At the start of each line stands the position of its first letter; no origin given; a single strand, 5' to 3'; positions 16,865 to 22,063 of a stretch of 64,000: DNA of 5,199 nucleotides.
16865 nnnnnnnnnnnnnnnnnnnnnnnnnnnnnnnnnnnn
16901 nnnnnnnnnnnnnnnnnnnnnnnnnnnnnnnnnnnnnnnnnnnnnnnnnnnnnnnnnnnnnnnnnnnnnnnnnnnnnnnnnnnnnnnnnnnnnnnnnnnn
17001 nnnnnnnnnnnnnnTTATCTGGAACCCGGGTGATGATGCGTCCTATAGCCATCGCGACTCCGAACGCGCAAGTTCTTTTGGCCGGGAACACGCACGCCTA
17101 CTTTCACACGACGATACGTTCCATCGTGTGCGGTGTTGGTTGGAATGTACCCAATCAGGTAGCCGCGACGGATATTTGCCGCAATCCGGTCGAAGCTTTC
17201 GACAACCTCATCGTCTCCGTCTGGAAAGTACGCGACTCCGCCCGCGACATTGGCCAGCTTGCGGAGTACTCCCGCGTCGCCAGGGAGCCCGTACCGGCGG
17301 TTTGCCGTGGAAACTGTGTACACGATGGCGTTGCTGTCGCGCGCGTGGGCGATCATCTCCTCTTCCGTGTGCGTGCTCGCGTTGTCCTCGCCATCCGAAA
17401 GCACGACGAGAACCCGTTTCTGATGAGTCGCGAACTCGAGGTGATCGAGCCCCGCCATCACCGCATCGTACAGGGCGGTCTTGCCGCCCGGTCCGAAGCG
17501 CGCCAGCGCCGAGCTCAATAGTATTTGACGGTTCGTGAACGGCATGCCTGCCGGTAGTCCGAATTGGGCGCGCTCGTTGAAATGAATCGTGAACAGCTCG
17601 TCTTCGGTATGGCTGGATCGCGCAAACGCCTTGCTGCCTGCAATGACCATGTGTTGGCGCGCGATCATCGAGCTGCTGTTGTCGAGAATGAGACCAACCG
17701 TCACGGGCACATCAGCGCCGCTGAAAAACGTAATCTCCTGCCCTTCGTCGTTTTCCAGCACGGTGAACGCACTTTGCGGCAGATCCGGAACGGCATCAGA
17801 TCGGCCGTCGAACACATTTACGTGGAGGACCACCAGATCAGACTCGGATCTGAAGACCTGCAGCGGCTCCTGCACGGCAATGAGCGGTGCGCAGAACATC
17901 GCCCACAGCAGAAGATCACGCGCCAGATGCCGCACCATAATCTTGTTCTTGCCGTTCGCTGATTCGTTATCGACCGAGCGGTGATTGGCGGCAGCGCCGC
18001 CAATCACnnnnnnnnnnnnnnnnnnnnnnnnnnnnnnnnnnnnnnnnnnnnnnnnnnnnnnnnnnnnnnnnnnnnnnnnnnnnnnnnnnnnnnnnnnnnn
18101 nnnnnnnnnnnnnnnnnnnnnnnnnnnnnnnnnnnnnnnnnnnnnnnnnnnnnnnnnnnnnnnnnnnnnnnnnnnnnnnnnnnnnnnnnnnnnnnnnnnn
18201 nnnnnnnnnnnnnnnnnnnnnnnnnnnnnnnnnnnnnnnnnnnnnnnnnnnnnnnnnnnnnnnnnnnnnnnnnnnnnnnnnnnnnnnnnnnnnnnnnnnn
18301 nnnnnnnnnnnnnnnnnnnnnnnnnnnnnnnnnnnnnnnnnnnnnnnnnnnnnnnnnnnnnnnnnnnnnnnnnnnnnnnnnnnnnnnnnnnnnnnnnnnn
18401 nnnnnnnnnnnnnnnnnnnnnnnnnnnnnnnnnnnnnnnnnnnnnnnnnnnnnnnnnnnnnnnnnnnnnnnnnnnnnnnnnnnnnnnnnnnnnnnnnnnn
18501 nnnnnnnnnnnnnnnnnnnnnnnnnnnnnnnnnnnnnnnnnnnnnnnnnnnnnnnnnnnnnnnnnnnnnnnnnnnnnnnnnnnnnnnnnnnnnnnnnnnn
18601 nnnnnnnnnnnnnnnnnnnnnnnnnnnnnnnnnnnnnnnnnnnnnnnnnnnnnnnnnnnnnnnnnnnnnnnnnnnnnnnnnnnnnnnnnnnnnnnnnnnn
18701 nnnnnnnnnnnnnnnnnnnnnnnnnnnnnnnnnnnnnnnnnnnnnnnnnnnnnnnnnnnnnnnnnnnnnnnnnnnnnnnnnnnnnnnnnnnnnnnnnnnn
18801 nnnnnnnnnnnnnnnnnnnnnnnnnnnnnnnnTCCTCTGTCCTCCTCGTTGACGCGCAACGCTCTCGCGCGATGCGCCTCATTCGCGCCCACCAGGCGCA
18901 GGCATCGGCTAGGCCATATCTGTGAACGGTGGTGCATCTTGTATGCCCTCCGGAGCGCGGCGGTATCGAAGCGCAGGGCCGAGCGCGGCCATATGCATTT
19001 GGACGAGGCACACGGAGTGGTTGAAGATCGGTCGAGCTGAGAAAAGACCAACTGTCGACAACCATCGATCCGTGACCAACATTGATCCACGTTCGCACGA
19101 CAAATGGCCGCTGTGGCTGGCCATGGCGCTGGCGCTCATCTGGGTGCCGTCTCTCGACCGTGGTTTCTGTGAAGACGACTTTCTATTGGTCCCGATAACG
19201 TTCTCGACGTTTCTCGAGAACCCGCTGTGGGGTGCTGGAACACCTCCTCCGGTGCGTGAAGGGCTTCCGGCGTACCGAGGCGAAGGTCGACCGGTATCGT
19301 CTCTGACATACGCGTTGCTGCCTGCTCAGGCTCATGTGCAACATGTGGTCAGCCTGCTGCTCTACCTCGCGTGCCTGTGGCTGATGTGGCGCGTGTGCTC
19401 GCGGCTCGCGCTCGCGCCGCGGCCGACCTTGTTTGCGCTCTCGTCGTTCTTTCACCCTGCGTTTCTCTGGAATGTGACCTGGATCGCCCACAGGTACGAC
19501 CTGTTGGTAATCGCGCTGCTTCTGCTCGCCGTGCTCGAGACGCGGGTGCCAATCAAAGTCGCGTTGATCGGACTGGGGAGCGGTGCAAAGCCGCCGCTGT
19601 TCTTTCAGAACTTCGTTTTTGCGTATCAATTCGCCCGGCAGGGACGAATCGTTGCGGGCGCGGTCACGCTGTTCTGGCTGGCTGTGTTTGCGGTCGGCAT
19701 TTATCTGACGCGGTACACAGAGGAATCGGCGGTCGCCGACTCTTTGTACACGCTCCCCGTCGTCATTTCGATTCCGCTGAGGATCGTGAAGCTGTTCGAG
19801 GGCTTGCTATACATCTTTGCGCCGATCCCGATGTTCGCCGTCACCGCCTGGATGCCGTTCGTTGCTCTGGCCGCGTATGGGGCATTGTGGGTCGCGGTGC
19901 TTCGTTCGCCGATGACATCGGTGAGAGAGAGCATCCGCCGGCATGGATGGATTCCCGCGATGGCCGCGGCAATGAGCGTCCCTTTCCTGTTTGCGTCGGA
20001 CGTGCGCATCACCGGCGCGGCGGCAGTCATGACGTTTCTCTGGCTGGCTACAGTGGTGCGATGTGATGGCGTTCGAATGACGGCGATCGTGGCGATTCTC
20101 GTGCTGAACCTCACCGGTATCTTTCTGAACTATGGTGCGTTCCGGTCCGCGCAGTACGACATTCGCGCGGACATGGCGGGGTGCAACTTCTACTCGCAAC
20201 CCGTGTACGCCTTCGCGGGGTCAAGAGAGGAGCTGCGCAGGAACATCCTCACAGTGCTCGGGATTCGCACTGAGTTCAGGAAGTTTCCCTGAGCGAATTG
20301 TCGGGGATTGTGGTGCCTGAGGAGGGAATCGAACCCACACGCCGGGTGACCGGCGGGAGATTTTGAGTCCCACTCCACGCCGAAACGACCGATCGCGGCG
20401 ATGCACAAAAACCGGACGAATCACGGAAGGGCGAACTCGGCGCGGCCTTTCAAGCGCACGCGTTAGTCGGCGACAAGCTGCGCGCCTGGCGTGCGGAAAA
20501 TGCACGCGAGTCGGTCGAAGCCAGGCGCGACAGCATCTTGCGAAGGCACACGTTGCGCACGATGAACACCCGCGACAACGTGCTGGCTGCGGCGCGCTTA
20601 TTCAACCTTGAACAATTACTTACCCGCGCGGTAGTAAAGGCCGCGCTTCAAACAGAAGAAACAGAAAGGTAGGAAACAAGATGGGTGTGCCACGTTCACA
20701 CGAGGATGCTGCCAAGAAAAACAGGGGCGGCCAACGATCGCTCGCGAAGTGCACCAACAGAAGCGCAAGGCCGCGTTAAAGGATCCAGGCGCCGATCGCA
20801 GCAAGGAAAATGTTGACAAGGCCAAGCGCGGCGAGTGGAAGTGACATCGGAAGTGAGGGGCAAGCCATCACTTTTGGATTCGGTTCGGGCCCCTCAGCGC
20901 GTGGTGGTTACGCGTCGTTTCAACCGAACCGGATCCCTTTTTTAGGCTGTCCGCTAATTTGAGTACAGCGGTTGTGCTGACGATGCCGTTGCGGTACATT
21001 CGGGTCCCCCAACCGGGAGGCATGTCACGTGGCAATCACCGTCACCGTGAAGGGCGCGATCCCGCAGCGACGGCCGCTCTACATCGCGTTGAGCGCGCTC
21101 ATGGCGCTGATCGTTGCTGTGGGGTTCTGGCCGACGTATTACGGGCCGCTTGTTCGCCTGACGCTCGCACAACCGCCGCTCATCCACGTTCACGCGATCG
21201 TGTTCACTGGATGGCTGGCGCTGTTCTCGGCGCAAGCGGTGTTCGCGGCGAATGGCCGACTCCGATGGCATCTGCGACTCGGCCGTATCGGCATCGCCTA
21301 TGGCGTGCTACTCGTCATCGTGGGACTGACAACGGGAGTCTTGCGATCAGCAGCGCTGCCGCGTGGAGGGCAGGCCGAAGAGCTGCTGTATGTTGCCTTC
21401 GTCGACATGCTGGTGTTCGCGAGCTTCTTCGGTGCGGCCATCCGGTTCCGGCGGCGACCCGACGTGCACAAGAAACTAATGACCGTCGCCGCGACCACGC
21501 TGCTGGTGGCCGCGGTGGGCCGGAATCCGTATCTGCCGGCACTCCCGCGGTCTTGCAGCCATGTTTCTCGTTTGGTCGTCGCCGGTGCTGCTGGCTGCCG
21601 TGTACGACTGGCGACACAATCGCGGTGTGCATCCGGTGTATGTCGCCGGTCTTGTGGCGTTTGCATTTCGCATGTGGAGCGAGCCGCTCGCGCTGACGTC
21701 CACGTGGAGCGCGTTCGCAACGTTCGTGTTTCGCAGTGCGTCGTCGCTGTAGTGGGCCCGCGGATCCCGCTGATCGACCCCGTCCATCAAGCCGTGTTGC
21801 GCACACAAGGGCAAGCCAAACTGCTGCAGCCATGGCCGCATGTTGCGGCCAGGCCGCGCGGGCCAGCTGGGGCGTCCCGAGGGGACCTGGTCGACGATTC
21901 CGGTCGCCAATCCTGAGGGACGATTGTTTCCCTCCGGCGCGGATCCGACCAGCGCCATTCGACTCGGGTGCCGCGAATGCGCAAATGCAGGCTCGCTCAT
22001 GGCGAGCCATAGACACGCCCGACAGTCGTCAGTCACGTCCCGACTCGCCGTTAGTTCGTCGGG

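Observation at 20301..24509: Exact 59-nt direct repeat of the tRNA-Leu(CAA) 3' half brackets a 4.1-kb islet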

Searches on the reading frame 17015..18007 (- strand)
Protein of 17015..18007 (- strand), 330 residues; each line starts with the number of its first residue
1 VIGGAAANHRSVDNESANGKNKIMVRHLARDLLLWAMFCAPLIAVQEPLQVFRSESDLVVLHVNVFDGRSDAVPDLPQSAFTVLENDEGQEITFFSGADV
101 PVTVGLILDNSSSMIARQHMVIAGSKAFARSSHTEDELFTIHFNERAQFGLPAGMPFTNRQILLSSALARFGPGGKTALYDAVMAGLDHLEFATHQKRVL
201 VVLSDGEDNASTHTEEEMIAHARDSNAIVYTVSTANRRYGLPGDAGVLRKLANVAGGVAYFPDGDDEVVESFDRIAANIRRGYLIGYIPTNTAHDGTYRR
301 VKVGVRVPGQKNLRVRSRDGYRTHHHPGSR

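Call 10: search_protein_families(library=pfam, proteins=[window:17015-18007:-], max_evalue=0.1)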
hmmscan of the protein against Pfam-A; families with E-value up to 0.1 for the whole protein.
window:17015-18007:- (330 aa): 4 families
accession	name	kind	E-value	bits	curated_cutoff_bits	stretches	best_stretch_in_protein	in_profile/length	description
PF00092.34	VWA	-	7.5e-05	23.5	23.8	1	106-259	4-159/174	von Willebrand factor type A domain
PF13519.12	VWA_2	-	0.00034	21.7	27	1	106-207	3-107/107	von Willebrand factor type A domain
PF13768.12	VWA_3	-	0.0043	17.5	27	1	106-261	5-155/155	von Willebrand factor type A domain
PF05762.20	VWA_CoxE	-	0.029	14.2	26.4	1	169-231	122-184/222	VWA domain containing CoxE-like protein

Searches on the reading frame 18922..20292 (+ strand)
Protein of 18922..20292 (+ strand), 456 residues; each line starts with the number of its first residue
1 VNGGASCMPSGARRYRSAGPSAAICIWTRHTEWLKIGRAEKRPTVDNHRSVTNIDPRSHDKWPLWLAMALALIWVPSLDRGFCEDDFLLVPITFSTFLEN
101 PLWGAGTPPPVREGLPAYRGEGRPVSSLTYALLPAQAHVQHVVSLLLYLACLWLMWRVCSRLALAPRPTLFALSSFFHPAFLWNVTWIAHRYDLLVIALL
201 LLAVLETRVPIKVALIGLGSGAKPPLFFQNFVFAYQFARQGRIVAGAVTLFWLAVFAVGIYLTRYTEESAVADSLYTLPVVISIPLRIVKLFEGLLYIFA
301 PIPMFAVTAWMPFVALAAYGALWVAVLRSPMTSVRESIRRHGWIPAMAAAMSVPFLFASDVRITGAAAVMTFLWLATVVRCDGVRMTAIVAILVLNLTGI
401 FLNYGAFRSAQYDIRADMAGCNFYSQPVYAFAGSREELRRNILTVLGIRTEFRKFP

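Call 10: search_protein_families(library=pfam, proteins=[window:18922-20289:+], max_evalue=0.1)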
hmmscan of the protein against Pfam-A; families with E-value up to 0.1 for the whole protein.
window:18922-20289:+ (456 aa): 0 families

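Call 12: find_encoding_contigs(protein=window:18922-20292:+, flank=10000, max_places=10)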
Protein window:18922-20292:+ (456 aa): no gene with exactly this product is on record in the collection.

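Call 24: search_protein_families(library=ncbifam, proteins=[window:19072-20289:+], max_evalue=1)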
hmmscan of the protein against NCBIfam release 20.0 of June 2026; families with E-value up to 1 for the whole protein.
window:19072-20289:+ (406 aa): 0 families

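Call 26: find_related_loci(query=window:19072-20289:+, collection=genome_contigs, flank=10000)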
Query window:19072-20289:+ (406 aa) in genome_contigs; peptide patterns used: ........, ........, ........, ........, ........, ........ (x = any residue, [..] = any of these).
118 stretches matched a pattern; 2 encode a relative of the query (tblastn E <= 1e-3); 2 distinct loci.
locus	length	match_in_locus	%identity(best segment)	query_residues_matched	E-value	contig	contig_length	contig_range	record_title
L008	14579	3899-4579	85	11-237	2e-118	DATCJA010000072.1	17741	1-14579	MAG TPA_asm: Vicinamibacterales bacterium isolate SMAG_U7873 k141_2083407, whole genome shotgun sequence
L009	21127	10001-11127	49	12-405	2e-90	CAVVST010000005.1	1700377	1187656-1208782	MAG: uncultured Acidobacteriota bacterium isolate MFD02840.bin.2.185 genome assembly, contig: contig_352, whole genome s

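Call 77: find_encoding_contigs(protein=window:19072-20289:+, flank=6000, max_places=10)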
Protein seq(406 aa) (406 aa): 1 contig read that carries it; 1 place shown.
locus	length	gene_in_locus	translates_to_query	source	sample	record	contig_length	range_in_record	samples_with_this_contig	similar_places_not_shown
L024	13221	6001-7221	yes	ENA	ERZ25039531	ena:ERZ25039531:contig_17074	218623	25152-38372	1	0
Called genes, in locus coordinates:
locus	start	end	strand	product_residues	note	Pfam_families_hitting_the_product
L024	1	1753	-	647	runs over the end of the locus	PF01011:PQQ, PF13360:PQQ_2 (faint)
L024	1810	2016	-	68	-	PF26540:GcpE_C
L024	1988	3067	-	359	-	PF04551:GcpE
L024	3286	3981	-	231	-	PF04203:Sortase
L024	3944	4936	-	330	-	-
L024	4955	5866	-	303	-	-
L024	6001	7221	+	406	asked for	-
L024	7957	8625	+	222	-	-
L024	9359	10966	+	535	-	-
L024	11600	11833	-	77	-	-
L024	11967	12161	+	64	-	PF25206:DUF7836 (faint)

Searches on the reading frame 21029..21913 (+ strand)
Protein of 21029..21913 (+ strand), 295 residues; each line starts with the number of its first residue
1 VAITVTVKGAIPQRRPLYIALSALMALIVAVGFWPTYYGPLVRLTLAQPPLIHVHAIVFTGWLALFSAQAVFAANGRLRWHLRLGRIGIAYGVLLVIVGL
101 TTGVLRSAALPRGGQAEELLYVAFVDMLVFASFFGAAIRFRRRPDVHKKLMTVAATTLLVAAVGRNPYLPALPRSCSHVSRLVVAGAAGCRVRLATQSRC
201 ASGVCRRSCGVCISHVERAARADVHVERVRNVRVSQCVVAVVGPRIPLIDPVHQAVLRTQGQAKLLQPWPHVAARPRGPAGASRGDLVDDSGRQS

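Call 10: search_protein_families(library=pfam, proteins=[window:21029-21913:+], max_evalue=0.1)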
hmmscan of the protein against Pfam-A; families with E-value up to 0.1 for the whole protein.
window:21029-21913:+ (295 aa): 0 families
